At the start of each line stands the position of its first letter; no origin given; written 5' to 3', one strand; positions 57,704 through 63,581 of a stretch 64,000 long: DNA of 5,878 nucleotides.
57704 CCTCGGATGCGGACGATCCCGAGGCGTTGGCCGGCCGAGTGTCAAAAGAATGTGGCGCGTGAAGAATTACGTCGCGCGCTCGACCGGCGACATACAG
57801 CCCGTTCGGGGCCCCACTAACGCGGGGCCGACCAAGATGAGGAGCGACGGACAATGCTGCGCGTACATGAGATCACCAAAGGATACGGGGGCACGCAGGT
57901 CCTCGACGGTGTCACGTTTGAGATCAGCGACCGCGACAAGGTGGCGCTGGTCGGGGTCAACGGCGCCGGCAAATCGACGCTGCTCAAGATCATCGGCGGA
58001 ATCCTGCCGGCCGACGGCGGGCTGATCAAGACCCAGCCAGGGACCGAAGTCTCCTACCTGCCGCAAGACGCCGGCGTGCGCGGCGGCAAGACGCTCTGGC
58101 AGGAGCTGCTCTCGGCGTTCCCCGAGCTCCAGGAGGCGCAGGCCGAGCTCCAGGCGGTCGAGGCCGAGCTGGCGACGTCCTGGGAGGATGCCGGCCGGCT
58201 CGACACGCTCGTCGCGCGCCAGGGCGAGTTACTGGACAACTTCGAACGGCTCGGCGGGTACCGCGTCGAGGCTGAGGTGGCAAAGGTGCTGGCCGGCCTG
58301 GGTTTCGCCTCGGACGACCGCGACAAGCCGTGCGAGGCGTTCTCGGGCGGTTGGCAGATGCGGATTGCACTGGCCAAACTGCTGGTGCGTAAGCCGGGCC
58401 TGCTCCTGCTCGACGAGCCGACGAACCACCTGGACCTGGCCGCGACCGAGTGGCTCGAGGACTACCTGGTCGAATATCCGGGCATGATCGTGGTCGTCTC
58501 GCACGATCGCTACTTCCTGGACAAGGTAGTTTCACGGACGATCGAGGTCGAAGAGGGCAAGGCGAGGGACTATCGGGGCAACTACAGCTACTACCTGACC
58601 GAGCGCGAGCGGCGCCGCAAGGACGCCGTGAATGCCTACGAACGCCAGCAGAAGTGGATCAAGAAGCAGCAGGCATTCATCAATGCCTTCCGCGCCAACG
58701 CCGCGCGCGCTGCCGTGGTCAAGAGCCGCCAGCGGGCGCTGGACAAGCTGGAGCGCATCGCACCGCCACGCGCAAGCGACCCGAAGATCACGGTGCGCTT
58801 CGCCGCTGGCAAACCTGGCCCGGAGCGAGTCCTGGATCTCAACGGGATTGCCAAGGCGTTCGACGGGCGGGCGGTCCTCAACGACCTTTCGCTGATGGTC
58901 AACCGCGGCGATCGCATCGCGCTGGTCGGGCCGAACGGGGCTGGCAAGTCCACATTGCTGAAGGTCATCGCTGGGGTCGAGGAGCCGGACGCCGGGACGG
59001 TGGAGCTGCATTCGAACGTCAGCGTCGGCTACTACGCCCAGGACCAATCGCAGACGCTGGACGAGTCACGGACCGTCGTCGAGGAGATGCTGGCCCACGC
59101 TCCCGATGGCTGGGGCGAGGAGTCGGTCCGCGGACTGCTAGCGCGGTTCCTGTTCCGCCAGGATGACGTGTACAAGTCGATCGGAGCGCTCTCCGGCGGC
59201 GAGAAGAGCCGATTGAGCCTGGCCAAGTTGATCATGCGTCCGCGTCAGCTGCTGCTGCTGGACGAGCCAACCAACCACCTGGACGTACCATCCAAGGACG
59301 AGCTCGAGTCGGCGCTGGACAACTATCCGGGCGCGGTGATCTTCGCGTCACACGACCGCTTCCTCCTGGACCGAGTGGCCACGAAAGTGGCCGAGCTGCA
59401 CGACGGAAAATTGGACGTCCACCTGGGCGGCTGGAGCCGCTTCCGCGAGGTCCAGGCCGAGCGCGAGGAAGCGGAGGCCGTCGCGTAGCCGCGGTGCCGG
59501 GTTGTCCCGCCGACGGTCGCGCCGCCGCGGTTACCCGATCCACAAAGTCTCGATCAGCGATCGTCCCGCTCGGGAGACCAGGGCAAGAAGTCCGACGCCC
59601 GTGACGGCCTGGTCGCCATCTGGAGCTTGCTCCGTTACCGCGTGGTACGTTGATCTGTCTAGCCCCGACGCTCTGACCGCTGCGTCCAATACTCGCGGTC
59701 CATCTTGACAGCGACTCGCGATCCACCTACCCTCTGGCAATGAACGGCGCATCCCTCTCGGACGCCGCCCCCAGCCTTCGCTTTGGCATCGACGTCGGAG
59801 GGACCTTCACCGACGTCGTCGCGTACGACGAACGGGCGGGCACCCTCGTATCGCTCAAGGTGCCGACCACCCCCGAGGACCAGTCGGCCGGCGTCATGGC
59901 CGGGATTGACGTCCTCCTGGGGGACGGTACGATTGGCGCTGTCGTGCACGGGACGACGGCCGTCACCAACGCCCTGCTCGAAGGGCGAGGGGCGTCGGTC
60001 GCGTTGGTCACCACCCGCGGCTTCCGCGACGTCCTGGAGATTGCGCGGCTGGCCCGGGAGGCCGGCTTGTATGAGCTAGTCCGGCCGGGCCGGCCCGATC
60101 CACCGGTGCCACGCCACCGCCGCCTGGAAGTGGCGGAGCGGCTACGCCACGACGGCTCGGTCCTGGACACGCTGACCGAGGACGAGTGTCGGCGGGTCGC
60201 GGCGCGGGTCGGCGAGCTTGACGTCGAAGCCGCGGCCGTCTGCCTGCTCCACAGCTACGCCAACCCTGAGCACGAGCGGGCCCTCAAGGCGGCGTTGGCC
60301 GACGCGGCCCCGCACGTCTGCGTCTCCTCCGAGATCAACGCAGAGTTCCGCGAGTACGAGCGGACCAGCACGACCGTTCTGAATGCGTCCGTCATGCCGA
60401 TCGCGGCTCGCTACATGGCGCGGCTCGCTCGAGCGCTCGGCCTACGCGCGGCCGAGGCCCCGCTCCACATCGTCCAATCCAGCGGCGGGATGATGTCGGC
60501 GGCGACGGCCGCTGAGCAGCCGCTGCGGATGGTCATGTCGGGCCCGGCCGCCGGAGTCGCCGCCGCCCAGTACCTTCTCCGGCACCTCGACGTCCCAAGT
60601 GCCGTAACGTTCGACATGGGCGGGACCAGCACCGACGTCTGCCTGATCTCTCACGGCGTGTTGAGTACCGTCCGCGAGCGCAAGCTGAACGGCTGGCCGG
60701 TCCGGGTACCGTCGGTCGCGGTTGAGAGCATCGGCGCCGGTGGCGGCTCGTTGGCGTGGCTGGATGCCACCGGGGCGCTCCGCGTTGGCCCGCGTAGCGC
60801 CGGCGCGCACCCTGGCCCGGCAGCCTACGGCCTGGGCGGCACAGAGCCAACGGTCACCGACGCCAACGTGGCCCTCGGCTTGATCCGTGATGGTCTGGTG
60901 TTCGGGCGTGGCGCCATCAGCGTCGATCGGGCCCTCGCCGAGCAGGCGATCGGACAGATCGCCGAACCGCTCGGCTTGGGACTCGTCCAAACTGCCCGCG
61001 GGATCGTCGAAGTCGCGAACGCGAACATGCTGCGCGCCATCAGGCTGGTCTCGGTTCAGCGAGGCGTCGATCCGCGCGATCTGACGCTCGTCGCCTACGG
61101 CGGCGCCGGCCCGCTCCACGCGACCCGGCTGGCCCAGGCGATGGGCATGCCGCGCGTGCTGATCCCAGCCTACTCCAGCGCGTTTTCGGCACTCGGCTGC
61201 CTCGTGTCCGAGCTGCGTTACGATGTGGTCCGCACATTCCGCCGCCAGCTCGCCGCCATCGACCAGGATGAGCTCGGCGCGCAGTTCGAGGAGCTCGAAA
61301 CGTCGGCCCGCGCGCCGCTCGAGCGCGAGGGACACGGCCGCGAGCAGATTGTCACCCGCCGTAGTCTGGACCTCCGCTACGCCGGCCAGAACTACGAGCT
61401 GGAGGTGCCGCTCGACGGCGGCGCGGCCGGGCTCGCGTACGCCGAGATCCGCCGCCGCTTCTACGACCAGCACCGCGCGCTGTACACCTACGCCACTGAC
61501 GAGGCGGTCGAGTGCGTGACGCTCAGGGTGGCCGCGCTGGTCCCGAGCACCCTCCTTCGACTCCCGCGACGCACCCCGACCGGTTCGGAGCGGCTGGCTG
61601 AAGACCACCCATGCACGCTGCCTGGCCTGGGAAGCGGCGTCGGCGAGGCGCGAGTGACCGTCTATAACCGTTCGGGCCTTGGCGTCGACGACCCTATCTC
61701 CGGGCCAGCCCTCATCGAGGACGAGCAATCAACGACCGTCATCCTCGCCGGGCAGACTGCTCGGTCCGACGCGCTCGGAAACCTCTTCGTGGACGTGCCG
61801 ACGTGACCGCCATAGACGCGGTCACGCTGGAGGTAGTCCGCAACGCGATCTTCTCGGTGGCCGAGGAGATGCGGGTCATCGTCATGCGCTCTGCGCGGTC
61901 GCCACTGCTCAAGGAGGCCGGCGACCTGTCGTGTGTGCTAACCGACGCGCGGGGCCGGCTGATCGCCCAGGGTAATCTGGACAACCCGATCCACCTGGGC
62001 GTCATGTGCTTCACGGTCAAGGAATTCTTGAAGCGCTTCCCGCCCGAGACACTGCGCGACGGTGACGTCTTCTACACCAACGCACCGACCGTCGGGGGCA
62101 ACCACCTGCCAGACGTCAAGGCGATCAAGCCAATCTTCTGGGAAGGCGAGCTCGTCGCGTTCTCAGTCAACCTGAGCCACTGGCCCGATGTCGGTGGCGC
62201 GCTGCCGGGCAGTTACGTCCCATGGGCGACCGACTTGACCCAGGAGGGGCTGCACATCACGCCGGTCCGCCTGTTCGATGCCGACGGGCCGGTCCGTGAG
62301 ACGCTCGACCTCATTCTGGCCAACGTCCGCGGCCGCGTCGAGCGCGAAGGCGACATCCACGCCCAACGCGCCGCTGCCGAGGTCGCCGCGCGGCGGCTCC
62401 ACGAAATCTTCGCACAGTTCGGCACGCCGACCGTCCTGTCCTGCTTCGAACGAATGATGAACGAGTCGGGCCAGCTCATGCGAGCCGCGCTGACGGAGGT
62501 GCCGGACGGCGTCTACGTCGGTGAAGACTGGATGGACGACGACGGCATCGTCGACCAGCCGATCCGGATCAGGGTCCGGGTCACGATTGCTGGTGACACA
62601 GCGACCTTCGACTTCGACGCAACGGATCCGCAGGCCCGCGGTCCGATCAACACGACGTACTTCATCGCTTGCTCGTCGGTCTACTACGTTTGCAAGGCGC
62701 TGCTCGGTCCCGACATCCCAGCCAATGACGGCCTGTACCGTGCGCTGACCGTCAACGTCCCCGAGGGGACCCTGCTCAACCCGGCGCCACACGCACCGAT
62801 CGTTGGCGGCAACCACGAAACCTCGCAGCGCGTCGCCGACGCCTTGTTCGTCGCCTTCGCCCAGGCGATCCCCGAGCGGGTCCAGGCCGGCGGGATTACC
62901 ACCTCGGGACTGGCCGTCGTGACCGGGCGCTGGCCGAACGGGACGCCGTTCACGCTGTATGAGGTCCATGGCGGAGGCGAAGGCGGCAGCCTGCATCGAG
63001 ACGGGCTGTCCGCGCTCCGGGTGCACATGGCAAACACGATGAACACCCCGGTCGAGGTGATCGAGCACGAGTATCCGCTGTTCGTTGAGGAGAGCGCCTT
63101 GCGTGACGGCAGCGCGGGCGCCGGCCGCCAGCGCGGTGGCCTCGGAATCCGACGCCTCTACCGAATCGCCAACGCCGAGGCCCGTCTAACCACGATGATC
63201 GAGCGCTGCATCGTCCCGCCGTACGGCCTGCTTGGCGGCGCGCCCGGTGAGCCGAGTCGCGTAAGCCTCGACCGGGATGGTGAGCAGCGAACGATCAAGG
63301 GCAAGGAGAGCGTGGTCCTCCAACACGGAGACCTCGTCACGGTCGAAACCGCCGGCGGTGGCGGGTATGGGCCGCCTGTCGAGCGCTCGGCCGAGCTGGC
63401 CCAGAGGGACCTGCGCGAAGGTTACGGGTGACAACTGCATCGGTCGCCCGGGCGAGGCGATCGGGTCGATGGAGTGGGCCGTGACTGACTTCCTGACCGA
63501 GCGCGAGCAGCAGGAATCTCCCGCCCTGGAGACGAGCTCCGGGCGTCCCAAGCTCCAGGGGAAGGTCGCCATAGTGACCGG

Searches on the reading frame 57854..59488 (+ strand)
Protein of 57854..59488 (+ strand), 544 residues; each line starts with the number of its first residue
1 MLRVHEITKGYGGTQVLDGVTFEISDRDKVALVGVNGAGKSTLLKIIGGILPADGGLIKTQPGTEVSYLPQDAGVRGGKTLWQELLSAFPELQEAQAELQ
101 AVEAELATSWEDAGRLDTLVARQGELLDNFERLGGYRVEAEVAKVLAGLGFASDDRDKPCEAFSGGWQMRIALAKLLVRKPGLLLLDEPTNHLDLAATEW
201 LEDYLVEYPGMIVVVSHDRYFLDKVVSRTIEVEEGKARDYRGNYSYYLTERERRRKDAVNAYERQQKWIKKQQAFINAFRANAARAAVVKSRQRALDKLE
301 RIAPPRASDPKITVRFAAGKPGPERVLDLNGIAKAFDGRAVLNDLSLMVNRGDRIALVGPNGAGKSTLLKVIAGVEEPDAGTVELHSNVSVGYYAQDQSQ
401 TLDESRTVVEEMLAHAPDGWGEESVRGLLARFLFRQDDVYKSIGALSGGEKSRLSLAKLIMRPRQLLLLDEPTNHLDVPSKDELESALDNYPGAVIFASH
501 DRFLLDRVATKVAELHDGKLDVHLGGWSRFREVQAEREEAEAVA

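Call 43: search_protein_families(library=pfam, max_evalue=0.0001, proteins=[window:57854-59488:+])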
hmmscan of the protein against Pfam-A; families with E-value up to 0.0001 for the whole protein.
window:57854-59488:+ (544 aa): 10 families
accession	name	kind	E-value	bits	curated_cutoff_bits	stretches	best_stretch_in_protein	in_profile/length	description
PF00005.33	ABC_tran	-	4.2e-54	183.3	25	2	342-474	1-137/137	ABC transporter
PF12848.13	ABC_tran_Xtn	-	5e-28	97.5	25.9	1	230-312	1-83/85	ABC transporter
PF13304.12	AAA_21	-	8.1e-17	62.7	27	0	356-373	3-20/304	AAA domain, putative AbiEii toxin, Type IV TA system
PF13555.12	AAA_29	-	7.8e-10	38.8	27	0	17-44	12-39/61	P-loop containing region of AAA domain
PF02463.25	SMC_N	-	1.5e-09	38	40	0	355-372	27-44/220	RecF/RecN/SMC N terminal domain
PF13401.12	AAA_22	-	1.1e-06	29.4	27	0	30-133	8-96/130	AAA domain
PF13604.12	AAA_30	-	1e-05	25.8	27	0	355-388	21-54/191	AAA domain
PF13191.12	AAA_16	-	1.8e-05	25.7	32.6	0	351-485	21-153/167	AAA ATPase domain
PF03193.22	RsgA_GTPase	-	8e-05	23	30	0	351-383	106-137/174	RsgA GTPase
PF00350.29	Dynamin_N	-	8.7e-05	23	27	0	30-110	1-83/168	Dynamin family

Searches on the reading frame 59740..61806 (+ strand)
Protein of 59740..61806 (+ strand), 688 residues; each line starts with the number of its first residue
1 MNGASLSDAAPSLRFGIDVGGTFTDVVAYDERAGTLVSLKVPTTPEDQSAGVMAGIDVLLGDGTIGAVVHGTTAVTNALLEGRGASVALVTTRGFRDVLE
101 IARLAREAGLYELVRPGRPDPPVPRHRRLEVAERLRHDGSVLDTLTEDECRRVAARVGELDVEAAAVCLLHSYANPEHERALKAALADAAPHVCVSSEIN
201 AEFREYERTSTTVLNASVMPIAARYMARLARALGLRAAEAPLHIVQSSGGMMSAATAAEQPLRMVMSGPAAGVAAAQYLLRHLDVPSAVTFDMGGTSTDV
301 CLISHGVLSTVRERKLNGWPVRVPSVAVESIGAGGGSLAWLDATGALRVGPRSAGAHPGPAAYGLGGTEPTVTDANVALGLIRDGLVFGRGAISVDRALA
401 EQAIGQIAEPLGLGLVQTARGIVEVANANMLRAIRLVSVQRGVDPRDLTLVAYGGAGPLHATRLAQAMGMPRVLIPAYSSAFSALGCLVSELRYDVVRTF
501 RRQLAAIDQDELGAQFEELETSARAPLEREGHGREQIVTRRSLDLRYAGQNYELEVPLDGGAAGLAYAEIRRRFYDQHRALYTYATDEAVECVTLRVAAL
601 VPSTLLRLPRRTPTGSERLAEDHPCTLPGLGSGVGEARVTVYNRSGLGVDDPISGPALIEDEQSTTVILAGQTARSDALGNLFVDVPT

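Call 43: search_protein_families(library=pfam, max_evalue=0.0001, proteins=[window:59740-61806:+])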
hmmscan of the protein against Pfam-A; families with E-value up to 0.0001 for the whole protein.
window:59740-61806:+ (688 aa): 3 families
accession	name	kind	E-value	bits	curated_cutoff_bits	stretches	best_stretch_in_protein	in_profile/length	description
PF01968.24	Hydantoinase_A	-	2.6e-89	299.8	22.9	1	208-495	1-290/291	Hydantoinase/oxoprolinase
PF05378.19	Hydant_A_N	-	1.9e-51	174.7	25.2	1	14-186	1-172/176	Hydantoinase/oxoprolinase N-terminal region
PF19278.4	Hydant_A_C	-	2.7e-06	27.4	21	1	509-678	11-184/193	Hydantoinase/oxoprolinase C-terminal domain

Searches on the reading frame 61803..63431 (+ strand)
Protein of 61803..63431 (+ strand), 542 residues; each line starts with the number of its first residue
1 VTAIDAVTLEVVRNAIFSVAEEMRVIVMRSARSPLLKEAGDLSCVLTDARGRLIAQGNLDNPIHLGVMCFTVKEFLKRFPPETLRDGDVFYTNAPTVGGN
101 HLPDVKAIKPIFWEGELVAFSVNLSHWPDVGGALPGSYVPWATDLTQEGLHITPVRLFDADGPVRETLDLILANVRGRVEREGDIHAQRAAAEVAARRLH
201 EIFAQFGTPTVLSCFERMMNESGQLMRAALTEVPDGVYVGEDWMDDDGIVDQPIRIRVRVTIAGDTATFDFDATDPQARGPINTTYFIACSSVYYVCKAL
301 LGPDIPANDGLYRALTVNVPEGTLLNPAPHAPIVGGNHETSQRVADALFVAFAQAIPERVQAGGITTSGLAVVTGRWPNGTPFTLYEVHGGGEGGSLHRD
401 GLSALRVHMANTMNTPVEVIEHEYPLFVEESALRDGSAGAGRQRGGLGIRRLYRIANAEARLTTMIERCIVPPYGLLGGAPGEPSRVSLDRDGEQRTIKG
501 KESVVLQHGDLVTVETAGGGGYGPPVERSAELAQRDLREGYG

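Call 43: search_protein_families(library=pfam, max_evalue=0.0001, proteins=[window:61803-63431:+])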
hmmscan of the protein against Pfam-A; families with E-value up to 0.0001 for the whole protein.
window:61803-63431:+ (542 aa): 1 family
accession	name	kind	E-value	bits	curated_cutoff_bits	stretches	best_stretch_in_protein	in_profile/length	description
PF02538.19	Hydantoinase_B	-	1.3e-175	585.3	26.8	1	5-525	1-519/519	Hydantoinase B/oxoprolinase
